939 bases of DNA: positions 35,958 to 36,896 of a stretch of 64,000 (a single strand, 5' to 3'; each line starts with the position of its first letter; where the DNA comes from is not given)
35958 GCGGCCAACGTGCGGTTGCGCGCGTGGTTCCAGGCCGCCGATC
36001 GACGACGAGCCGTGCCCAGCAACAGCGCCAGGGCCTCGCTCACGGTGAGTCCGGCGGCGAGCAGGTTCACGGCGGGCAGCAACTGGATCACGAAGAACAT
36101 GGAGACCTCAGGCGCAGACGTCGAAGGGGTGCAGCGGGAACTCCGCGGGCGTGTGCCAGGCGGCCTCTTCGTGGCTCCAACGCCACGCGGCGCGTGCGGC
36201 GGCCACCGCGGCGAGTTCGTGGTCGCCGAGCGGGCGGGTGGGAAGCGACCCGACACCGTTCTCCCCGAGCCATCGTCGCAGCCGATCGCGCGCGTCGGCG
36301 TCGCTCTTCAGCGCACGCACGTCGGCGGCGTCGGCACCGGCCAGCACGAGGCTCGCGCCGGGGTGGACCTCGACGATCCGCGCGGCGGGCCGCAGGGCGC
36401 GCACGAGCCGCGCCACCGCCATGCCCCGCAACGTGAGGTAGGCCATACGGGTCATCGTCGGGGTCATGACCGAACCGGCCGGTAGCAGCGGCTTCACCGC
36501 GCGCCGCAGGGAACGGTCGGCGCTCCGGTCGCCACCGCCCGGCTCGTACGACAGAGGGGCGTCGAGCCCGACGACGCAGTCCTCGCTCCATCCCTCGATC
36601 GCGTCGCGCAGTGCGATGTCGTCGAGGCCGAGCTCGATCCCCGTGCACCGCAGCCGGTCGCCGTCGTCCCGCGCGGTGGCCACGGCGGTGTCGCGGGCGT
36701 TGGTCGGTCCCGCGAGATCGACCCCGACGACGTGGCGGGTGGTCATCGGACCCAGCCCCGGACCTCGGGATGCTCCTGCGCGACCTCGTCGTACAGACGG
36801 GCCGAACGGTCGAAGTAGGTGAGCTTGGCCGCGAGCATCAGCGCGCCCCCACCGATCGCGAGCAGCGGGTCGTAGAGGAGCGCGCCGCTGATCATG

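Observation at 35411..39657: Co-oriented gene string of nucleic-acid-related domains of unknown collective function: NYN-S1, RibD_C-ASCH, cupin, TM protein, DUF429 (RNase-H fold), TM protein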

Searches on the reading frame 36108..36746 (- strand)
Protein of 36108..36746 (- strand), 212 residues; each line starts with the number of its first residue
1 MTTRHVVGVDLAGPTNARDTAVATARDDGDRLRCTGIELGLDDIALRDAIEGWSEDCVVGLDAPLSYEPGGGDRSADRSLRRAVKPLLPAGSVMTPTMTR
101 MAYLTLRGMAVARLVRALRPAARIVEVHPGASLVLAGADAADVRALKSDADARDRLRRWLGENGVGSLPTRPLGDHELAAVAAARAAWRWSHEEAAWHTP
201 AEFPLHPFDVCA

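Call 5: search_protein_families(library=padloc, proteins=[window:36108-36746:-], max_evalue=0.01)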
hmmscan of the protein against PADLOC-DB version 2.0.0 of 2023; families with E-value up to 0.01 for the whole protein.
window:36108-36746:- (212 aa): 1 family
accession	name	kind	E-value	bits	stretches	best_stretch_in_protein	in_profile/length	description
PDLC05019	PDC-S44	-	5.4e-09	33.7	1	5-134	8-145/259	-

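Call 6: search_protein_families(library=pfam, proteins=[window:36108-36746:-], max_evalue=0.01)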
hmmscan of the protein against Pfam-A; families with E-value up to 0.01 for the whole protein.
window:36108-36746:- (212 aa): 1 family
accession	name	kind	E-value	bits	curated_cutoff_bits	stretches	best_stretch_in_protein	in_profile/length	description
PF04250.19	DUF429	-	4.2e-12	46.7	23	1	8-196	1-206/214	Protein of unknown function (DUF429)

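Call 7: search_protein_families(library=ncbifam, proteins=[window:36108-36746:-], max_evalue=0.01)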
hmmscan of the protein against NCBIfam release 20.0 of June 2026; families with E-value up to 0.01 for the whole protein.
window:36108-36746:- (212 aa): 0 families

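Call 8: find_homologous_proteins(query=window:36108-36746:-)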
Query window:36108-36746:- (212 aa): 453 proteins with E <= 0.001 among 8000 candidates; the best 120 are listed.
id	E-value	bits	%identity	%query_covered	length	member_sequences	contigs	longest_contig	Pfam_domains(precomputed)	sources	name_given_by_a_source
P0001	5.4e-134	462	100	100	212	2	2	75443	PF04250.20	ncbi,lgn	-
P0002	1.9e-119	415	89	100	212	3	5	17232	PF04250.20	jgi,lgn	jgi:predicted nuclease with RNAse H fold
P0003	2.8e-94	333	76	100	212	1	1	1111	PF04250.20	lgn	-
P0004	3.6e-74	267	62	100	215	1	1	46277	-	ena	-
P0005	2.5e-72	261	62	98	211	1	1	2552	PF04250.20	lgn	-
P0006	8.8e-71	256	62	99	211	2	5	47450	PF04250.20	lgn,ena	-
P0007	8.8e-70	253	63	100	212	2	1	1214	PF04250.20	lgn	-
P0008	1.3e-67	246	58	100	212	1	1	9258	PF04250.20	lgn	-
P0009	1.2e-64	236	59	98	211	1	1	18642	PF04250.20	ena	-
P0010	1.7e-60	222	53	100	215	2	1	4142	PF04250.20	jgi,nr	jgi:predicted nuclease with RNAse H fold|nr:DUF429 domain-containing protein [Candidatus Krumholziba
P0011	6.2e-60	220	56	98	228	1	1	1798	PF04250.20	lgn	-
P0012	4.5e-58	214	51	100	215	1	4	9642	PF04250.20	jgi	jgi:predicted nuclease with RNAse H fold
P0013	8.0e-58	214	53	97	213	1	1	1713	PF04250.20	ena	-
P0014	1.3e-57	213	54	99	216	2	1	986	PF04250.20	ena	-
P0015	1.9e-57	212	55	98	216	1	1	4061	PF04250.20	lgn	-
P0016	2.7e-57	212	56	97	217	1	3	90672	PF04250.20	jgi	jgi:predicted nuclease with RNAse H fold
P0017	3.2e-57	212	51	100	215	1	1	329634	PF04250.20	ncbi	-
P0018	7.6e-57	210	56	98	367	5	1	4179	PF04250.20,PF13302.14,PF13508.14,PF00583.32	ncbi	-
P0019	1.0e-56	210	51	99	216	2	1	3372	PF04250.20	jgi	-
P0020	1.2e-56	210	55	98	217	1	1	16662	PF04250.20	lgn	-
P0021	2.5e-55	205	53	99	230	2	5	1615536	PF04250.20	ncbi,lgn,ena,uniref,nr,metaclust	ncbi:DUF429 domain-containing protein [Prochlorothrix hollandica]|uniref:DUF429 domain-containing pr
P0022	4.5e-55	205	54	98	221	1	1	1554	PF04250.20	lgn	-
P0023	4.6e-55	205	51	98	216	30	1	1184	PF04250.20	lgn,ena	-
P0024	1.5e-54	203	52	98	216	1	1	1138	PF04250.20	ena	-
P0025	1.7e-54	203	55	98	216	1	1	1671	PF04250.20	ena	-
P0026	1.8e-54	203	51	100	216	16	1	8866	PF04250.20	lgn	-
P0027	3.0e-54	202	56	97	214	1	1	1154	PF04250.20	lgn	-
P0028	3.3e-54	202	56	97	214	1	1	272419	PF04250.20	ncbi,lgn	-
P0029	5.2e-54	201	51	98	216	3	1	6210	PF04250.20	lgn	-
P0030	1.1e-53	200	56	97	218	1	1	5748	PF04250.20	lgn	-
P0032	1.5e-53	200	50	98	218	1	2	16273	PF04250.20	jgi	jgi:predicted nuclease with RNAse H fold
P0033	2.7e-53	199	50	99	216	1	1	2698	PF04250.20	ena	-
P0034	2.8e-53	199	55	98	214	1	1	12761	PF04250.20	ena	-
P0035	3.2e-53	199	52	98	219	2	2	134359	PF04250.20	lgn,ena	-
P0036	3.6e-53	198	51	97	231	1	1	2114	PF04250.20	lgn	-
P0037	4.5e-53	198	52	97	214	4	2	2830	PF04250.20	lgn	-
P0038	6.3e-53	198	53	99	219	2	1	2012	PF04250.20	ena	-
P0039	7.3e-53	197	53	97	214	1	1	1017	PF04250.20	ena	-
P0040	8.3e-53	197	49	97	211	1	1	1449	PF04250.20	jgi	jgi:uncharacterized protein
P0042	8.9e-53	197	53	96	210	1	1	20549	PF04250.20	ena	-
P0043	9.5e-53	197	56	96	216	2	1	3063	PF04250.20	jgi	jgi:predicted nuclease with RNAse H fold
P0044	1.0e-52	197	53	99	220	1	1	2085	PF04250.20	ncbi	-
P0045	1.1e-52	197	55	99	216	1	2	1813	PF04250.20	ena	-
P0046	1.3e-52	197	49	99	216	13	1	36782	PF04250.20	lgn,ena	-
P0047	1.3e-52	197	50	98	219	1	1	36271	PF04250.20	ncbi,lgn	-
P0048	1.6e-52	196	52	97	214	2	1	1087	PF04250.20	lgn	-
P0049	1.7e-52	196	50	99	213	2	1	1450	PF04250.20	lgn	-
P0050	1.7e-52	196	48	97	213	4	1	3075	PF04250.20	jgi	jgi:predicted nuclease with RNAse H fold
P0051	1.9e-52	196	50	97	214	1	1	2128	PF04250.20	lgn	-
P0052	2.3e-52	196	49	98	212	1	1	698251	PF04250.20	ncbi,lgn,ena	-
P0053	2.4e-52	196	51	98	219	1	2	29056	PF04250.20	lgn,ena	-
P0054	2.7e-52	196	54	97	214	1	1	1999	PF04250.20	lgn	-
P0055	2.9e-52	195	48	97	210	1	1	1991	PF04250.20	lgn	-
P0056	3.2e-52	195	49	95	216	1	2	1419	PF04250.20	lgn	-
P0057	4.2e-52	195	51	98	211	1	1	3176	PF04250.20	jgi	jgi:predicted nuclease with RNAse H fold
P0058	4.5e-52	195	56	97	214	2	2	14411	PF04250.20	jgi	-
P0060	5.2e-52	195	51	97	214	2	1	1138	PF04250.20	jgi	jgi:predicted nuclease with RNAse H fold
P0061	5.5e-52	195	50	96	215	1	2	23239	PF04250.20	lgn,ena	-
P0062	6.5e-52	194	50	98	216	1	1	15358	PF04250.20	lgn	-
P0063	1.1e-51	194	50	98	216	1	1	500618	PF04250.20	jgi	-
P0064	1.1e-51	194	48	99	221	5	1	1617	PF04250.20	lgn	-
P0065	1.7e-51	193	49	98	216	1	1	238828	PF04250.20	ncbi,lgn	-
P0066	2.4e-51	192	50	98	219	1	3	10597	PF04250.20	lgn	-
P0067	2.6e-51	192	51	99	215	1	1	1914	PF04250.20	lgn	-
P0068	2.8e-51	192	51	96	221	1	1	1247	PF04250.20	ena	-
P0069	3.5e-51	192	53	98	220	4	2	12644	PF04250.20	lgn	-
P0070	4.0e-51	192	55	97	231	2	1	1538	PF04250.20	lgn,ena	-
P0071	4.1e-51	192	50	97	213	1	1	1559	PF04250.20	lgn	-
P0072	4.7e-51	191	51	96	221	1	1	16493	PF04250.20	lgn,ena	-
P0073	5.4e-51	191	50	98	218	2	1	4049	PF04250.20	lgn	-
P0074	6.1e-51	191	50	99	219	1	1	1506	PF04250.20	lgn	-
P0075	7.9e-51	191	49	98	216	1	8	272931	PF04250.20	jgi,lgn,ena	-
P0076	7.9e-51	191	53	97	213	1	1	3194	PF04250.20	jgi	jgi:predicted nuclease with RNAse H fold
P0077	8.9e-51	191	48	96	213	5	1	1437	PF04250.20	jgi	jgi:predicted nuclease with RNAse H fold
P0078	1.5e-50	190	49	97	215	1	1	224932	PF04250.20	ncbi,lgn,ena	-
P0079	1.5e-50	190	49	96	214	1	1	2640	PF04250.20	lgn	-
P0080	1.7e-50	190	50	99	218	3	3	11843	PF04250.20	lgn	-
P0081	1.7e-50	190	48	98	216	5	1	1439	PF04250.20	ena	-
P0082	1.8e-50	190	50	97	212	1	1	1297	PF04250.20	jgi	jgi:predicted nuclease with RNAse H fold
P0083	1.8e-50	190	54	97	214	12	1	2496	PF04250.20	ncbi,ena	-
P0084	1.9e-50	189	48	95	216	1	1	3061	PF04250.20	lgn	-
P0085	2.0e-50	189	50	97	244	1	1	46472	PF04250.20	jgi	-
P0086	2.1e-50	189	51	99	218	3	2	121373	PF04250.20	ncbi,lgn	-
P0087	2.2e-50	189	48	99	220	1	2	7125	PF04250.20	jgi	jgi:uncharacterized protein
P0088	2.3e-50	189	51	97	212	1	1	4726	PF04250.20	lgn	-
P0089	2.5e-50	189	48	97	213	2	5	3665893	PF04250.20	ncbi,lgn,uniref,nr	ncbi:protein of unknown function DUF429 [Syntrophotalea carbinolica DSM 2380]|uniref:DUF429 domain-c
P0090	2.7e-50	189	52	99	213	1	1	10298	PF04250.20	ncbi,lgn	-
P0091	2.7e-50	189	47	97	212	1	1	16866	PF04250.20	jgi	jgi:uncharacterized protein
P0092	2.7e-50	189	56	97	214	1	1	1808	PF04250.20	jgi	jgi:predicted nuclease with RNAse H fold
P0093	3.2e-50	189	53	97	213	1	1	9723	PF04250.20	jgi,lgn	jgi:predicted nuclease with RNAse H fold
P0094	3.5e-50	189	49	99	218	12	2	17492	PF04250.20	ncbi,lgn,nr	ncbi:MAG: DUF429 domain-containing protein [Anaerolineales bacterium]|nr:DUF429 domain-containing pr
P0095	3.5e-50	189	53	98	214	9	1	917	PF04250.20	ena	-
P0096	4.0e-50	188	50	97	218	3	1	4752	PF04250.20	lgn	-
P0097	4.3e-50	188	51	97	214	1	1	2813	PF04250.20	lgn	-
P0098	4.5e-50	188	52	96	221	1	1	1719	PF04250.20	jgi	jgi:predicted nuclease with RNAse H fold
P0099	5.2e-50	188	52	97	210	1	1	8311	PF04250.20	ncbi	-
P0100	5.9e-50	188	49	99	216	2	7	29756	PF04250.20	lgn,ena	-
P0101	7.6e-50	188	51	97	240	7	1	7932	PF04250.20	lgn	-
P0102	7.8e-50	187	46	96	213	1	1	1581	PF04250.20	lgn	-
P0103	7.9e-50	187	51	98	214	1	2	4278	PF04250.20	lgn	-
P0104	7.9e-50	187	47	98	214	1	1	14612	PF04250.20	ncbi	ncbi:MAG: DUF429 domain-containing protein [Verrucomicrobiota bacterium]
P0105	8.0e-50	187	53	97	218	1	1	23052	PF04250.20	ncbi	-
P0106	8.3e-50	187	50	96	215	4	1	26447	PF04250.20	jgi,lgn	jgi:predicted nuclease with RNAse H fold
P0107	8.3e-50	187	53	100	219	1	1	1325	PF04250.20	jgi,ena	jgi:predicted nuclease with RNAse H fold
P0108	8.5e-50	187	49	98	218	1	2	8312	PF04250.20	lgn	-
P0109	9.0e-50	187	45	97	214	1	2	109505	PF04250.20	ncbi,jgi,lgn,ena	-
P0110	9.2e-50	187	53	97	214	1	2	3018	PF04250.20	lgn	-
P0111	9.7e-50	187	54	99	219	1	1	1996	PF04250.20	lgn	-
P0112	1.0e-49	187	50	98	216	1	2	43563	PF04250.20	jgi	-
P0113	1.2e-49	187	49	96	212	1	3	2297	PF04250.20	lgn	-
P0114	1.2e-49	187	48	97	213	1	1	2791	PF04250.20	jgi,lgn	jgi:predicted nuclease with RNAse H fold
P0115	1.2e-49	187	47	97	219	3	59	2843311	PF04250.20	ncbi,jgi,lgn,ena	-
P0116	1.2e-49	187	48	97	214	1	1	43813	PF04250.20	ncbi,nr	ncbi:MAG: DUF429 domain-containing protein [Rhodothermales bacterium]|nr:DUF429 domain-containing pr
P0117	1.3e-49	187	54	96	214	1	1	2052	PF04250.20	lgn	-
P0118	1.4e-49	187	48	99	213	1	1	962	PF04250.20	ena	-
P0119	1.5e-49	187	49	96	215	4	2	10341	PF04250.20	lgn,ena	-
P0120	1.6e-49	186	50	98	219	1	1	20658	PF04250.20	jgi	-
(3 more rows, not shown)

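Call 9: find_encoding_contigs(protein=window:36108-36746:-, flank=10000, max_places=6)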
Protein window:36108-36746:- (212 aa): 3 contigs read that carry it; 3 places shown.
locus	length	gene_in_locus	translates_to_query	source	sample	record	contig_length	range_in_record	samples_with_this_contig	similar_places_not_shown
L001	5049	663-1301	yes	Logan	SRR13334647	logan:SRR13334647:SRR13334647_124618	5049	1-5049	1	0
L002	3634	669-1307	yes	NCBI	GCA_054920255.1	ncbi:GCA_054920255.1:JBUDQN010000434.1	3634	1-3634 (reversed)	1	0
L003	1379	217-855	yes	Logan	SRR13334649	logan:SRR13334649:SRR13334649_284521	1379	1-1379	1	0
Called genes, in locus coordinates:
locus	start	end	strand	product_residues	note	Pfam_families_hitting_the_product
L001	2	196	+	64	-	?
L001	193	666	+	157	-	PF20358:DUF6653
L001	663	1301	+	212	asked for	PF04250:DUF429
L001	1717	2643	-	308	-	PF00491:Arginase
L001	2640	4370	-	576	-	PF02878:PGM_PMM_I, PF02879:PGM_PMM_II, PF02880:PGM_PMM_III, PF00408:PGM_PMM_IV (weak)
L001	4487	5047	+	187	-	?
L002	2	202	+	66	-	?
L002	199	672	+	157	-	PF20358:DUF6653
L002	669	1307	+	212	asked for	PF04250:DUF429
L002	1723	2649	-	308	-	PF00491:Arginase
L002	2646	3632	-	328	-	?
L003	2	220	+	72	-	?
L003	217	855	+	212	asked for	PF04250:DUF429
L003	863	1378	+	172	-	?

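Call 11: find_related_loci(query=A1, collection=genome_contigs, flank=10000)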
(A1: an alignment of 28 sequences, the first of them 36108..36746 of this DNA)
Query A1 (212 aa) in genome_contigs; peptide patterns used: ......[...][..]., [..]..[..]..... (x = any residue, [..] = any of these).
246 stretches matched a pattern; 225 encode a relative of the query (tblastn E <= 1e-3); the best 80 are kept; 80 distinct loci.
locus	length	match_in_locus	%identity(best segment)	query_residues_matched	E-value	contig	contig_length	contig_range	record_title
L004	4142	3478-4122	53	1-212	1e-60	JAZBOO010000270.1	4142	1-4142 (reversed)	MAG: Candidatus Krumholzibacteriia bacterium isolate bin.63 k117_6440026, whole genome shotgun sequence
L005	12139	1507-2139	53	6-211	3e-55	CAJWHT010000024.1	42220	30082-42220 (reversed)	MAG TPA_asm: uncultured Desulfobacteraceae bacterium isolate ERR599032_bin.108_MetaBAT_v2.12.1_MAG genome assembly, cont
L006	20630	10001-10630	56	6-211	4e-54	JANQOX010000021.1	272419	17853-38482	MAG: Myxococcota bacterium isolate IP29b_bin.147 k99_2107914, whole genome shotgun sequence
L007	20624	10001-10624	47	6-210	2e-53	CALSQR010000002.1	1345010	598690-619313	MAG: uncultured bacterium isolate AJ_MB375_1 genome assembly, contig: contig_24206_partial_20981_1365991_AJ_MB375, whole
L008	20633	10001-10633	49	1-207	3e-53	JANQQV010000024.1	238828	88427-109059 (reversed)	MAG: Rhodothermales bacterium isolate IP29b_bin.39 k99_3178528, whole genome shotgun sequence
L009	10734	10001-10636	49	6-212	6e-53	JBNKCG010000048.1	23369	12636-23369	MAG: Gammaproteobacteria bacterium isolate F1F2.bin.30.orig k141_2644764, whole genome shotgun sequence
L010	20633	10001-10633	55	5-210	2e-52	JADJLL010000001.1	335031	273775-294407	MAG: Candidatus Eisenbacteria bacterium isolate EsbW_18-Q3-R4-48_BAT3C.113 tig00006120-10-3322410, whole genome shotgun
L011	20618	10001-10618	44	7-212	3e-52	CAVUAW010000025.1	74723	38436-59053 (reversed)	MAG: uncultured Bacillaceae bacterium isolate MFD05684.bin.3.35 genome assembly, contig: contig_59392, whole genome shot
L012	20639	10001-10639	50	2-209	1e-51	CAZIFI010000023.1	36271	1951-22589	MAG TPA_asm: uncultured Anaerolineales bacterium isolate binchicken_co17_453 genome assembly, contig: NODE_3305_length_3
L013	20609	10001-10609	44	7-208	1e-51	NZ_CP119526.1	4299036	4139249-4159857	Guptibacillus hwajinpoensis strain DSM 16206 chromosome, complete genome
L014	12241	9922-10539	49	6-208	4e-51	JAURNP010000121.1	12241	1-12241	MAG: Rhodothermales bacterium isolate SFB_Poly_Co_101 k141_2439818, whole genome shotgun sequence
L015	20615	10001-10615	43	7-210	3e-51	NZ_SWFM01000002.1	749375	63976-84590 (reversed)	Pseudalkalibacillus hwajinpoensis strain Y2 NODE_2_length_749375_cov_19.287349, whole genome shotgun sequence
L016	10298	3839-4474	52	1-211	4e-51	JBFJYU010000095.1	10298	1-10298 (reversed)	MAG: Thermoplasmatota archaeon isolate Mix_sand19.2022.05.G.95 k141_3729856_length_10298_cov_12.1219, whole genome shotg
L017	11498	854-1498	48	1-211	9e-51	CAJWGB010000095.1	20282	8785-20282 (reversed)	MAG TPA_asm: uncultured Planctomycetaceae bacterium isolate ERR599029_bin.89_MetaBAT_v2.12.1_MAG genome assembly, contig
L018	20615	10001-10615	42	7-210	9e-51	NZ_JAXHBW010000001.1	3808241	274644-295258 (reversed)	Alkalihalobacillus sp. R86527 contig_2, whole genome shotgun sequence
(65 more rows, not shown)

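Call 14: find_encoding_contigs(protein=P0002, flank=8000, max_places=2)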
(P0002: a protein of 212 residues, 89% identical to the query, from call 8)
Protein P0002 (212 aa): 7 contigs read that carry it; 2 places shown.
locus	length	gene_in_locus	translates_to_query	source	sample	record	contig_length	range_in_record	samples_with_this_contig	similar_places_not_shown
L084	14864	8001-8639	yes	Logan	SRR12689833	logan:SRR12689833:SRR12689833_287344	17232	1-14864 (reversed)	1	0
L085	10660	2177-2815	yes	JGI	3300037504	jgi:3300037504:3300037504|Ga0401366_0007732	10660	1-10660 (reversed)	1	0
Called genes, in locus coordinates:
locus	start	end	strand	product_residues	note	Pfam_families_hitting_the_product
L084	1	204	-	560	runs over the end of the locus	-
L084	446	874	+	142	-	PF00011:HSP20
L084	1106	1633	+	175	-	-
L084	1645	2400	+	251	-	PF13421:Band_7_1 (weak)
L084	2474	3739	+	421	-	PF07244:POTRA, PF01103:Omp85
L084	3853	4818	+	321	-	PF00586:AIRS, PF02769:AIRS_C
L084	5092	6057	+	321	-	PF01936:NYN, PF00575:S1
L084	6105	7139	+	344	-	PF01872:RibD_C, PF04266:ASCH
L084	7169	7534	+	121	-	PF14525:AraC_binding_2, PF07883:Cupin_2 (weak), PF02311:AraC_binding (weak)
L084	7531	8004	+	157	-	PF20358:DUF6653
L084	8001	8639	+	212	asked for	PF04250:DUF429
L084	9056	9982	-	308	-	PF00491:Arginase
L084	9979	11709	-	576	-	PF02878:PGM_PMM_I, PF02879:PGM_PMM_II, PF02880:PGM_PMM_III, PF00408:PGM_PMM_IV (weak)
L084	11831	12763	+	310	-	PF01569:PAP2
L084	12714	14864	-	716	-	?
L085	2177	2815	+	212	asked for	PF04250:DUF429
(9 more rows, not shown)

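Call 15: find_encoding_contigs(protein=P0004, flank=8000, max_places=2)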
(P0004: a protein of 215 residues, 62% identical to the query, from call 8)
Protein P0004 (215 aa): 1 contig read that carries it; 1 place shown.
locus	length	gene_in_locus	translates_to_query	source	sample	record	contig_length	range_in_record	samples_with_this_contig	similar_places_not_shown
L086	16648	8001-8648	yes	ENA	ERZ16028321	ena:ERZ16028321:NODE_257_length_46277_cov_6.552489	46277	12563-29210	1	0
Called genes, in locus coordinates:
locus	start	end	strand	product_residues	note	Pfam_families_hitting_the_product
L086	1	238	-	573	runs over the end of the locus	PF07244:POTRA (faint)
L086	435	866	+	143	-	PF00011:HSP20, PF17886:ArsA_HSP20 (weak)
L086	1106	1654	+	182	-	-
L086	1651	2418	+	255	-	-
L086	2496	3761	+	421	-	PF07244:POTRA, PF01103:Omp85, PF03865:ShlB (weak)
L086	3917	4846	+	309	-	PF00586:AIRS, PF02769:AIRS_C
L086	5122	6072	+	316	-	PF01936:NYN, PF00575:S1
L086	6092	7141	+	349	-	PF01872:RibD_C, PF04266:ASCH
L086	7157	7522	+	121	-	PF14525:AraC_binding_2 (weak), PF02311:AraC_binding (weak), PF07883:Cupin_2 (weak)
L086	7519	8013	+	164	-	PF20358:DUF6653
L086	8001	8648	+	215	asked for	-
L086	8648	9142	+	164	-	-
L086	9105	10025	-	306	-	PF00491:Arginase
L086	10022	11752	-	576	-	PF02878:PGM_PMM_I, PF02879:PGM_PMM_II, PF02880:PGM_PMM_III, PF00408:PGM_PMM_IV (weak)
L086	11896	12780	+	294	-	PF01569:PAP2, PF14378:PAP2_3 (weak)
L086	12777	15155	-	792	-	PF00512:HisKA, PF02518:HATPase_c, PF00072:Response_reg, PF01627:Hpt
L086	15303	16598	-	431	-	PF00342:PGI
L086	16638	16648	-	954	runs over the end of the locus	PF13476:AAA_23 (faint), PF13514:AAA_27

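Call 16: find_encoding_contigs(protein=P0006, flank=8000, max_places=2)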
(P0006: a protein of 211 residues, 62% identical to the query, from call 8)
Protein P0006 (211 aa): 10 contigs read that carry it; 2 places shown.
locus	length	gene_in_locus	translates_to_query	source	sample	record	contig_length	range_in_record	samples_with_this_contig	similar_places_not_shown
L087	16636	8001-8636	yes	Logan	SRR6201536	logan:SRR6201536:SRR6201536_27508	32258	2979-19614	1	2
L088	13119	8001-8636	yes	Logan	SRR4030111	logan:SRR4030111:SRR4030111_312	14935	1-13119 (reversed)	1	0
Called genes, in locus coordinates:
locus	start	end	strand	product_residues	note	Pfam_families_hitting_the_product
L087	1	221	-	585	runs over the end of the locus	-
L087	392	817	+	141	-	PF00011:HSP20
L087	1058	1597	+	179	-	-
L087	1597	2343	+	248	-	PF01145:Band_7 (faint), PF13421:Band_7_1 (weak)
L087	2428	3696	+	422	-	PF07244:POTRA, PF01103:Omp85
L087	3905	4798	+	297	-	PF00586:AIRS, PF02769:AIRS_C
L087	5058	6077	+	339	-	-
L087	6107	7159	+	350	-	PF01872:RibD_C, PF04266:ASCH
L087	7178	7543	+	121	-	PF14525:AraC_binding_2, PF07883:Cupin_2 (weak)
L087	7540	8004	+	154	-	PF20358:DUF6653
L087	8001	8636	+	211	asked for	PF04250:DUF429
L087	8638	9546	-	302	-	PF00491:Arginase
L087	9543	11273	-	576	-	PF02878:PGM_PMM_I, PF02879:PGM_PMM_II, PF02880:PGM_PMM_III, PF00408:PGM_PMM_IV (weak)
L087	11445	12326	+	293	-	PF01569:PAP2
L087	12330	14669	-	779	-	PF02518:HATPase_c, PF00072:Response_reg, PF01627:Hpt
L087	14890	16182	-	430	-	PF00342:PGI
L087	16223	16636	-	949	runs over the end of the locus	PF13476:AAA_23 (weak), PF13514:AAA_27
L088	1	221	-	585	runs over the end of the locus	-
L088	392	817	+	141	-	PF00011:HSP20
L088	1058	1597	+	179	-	-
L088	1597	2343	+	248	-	PF01145:Band_7 (faint), PF13421:Band_7_1 (weak)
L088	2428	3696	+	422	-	PF07244:POTRA, PF01103:Omp85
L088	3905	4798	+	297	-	PF00586:AIRS, PF02769:AIRS_C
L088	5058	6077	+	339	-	-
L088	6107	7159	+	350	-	PF01872:RibD_C, PF04266:ASCH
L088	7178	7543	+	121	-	PF14525:AraC_binding_2, PF07883:Cupin_2 (weak)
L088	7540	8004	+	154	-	PF20358:DUF6653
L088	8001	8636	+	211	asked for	PF04250:DUF429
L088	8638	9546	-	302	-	PF00491:Arginase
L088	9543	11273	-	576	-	PF02878:PGM_PMM_I, PF02879:PGM_PMM_II, PF02880:PGM_PMM_III, PF00408:PGM_PMM_IV (weak)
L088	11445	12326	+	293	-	PF01569:PAP2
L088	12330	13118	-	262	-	?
